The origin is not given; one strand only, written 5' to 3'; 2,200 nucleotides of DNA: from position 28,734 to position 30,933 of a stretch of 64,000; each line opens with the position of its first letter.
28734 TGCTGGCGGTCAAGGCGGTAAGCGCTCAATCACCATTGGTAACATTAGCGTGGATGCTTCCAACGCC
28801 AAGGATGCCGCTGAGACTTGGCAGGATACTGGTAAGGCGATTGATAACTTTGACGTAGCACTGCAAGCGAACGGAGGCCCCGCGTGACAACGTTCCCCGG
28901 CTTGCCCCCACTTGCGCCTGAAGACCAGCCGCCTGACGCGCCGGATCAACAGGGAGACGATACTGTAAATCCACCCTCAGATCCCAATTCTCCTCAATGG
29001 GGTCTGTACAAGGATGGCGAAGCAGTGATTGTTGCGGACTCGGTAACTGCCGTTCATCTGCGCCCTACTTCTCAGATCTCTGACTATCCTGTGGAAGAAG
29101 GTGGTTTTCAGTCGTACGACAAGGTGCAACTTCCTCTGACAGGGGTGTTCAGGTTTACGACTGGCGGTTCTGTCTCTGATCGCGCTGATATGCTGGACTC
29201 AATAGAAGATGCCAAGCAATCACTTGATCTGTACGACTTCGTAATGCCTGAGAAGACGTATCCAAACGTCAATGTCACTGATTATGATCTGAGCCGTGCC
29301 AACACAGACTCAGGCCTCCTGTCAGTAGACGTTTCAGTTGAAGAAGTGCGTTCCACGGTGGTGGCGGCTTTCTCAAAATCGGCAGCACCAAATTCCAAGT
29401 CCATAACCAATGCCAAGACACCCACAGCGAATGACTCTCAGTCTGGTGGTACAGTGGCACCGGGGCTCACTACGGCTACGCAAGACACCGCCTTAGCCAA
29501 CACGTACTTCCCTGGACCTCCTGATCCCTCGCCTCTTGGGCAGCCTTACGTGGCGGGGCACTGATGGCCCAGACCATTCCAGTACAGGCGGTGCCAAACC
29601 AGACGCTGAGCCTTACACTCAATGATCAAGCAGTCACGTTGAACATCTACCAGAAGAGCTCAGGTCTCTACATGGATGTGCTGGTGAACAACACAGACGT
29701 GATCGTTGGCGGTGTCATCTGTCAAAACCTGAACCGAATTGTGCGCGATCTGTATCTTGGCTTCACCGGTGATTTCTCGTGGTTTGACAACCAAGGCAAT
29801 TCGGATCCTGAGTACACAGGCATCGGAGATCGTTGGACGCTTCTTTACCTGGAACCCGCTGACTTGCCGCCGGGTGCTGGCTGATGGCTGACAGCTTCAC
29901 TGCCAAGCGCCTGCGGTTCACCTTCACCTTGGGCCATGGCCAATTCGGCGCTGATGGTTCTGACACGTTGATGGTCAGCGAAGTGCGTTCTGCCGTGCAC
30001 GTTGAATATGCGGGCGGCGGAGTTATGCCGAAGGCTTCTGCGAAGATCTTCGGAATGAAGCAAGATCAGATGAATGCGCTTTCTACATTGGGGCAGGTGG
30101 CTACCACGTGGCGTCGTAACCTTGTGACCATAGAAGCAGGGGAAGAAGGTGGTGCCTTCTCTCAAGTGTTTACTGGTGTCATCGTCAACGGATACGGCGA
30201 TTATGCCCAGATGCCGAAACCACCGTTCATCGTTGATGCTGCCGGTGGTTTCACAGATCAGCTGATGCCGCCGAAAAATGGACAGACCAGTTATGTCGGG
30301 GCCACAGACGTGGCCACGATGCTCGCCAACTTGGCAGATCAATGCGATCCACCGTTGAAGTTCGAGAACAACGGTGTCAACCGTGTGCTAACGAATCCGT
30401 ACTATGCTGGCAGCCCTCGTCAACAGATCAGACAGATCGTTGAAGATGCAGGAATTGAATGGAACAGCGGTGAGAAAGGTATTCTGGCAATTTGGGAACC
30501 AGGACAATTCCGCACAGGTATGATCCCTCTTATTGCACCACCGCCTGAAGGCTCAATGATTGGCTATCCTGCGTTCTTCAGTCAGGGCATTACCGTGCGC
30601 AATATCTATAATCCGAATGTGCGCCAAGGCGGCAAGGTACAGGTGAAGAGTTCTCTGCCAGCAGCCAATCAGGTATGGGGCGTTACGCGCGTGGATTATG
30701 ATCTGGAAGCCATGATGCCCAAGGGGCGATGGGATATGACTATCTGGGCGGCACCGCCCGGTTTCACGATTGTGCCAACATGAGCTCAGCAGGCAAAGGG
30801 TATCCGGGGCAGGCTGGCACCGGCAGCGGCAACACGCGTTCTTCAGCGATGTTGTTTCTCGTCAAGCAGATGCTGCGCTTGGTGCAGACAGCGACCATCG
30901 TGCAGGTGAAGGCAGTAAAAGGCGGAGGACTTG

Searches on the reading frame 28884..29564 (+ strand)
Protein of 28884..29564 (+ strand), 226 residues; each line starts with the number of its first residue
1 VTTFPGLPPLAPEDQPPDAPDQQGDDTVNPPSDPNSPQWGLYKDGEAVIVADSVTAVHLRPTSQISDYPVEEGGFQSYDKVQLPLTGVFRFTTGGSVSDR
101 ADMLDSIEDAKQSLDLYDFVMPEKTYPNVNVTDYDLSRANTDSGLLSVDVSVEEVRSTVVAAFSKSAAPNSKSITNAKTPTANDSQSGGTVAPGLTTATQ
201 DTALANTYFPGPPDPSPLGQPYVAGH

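Call 73: search_protein_families(library=pfam, proteins=[window:28884-29564:+], max_evalue=0.01)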
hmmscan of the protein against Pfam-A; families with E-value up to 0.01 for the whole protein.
window:28884-29564:+ (226 aa): 1 family
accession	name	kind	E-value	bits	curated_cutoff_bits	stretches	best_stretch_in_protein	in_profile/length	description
PF21821.3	Dit_like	-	4.5e-07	30.5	24.2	1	52-158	2-119/127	Dit-like phage tail protein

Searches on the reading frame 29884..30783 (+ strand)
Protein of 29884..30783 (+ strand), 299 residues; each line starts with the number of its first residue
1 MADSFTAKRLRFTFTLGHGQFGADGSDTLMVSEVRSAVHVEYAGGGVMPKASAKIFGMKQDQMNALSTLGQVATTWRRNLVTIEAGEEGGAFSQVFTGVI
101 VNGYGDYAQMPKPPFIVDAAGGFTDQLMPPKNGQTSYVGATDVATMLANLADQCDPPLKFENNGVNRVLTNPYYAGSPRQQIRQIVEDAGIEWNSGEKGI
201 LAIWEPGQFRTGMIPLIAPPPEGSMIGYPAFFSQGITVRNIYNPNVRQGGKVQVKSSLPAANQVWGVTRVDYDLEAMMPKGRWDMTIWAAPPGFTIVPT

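Call 73: search_protein_families(library=pfam, proteins=[window:29884-30783:+], max_evalue=0.01)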
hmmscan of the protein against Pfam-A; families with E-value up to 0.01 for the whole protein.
window:29884-30783:+ (299 aa): 1 family
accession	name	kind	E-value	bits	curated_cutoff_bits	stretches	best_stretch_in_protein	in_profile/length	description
PF22759.1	E217_GP41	-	7.1e-11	42.3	27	1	33-275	18-267/279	Baseplate hub gp41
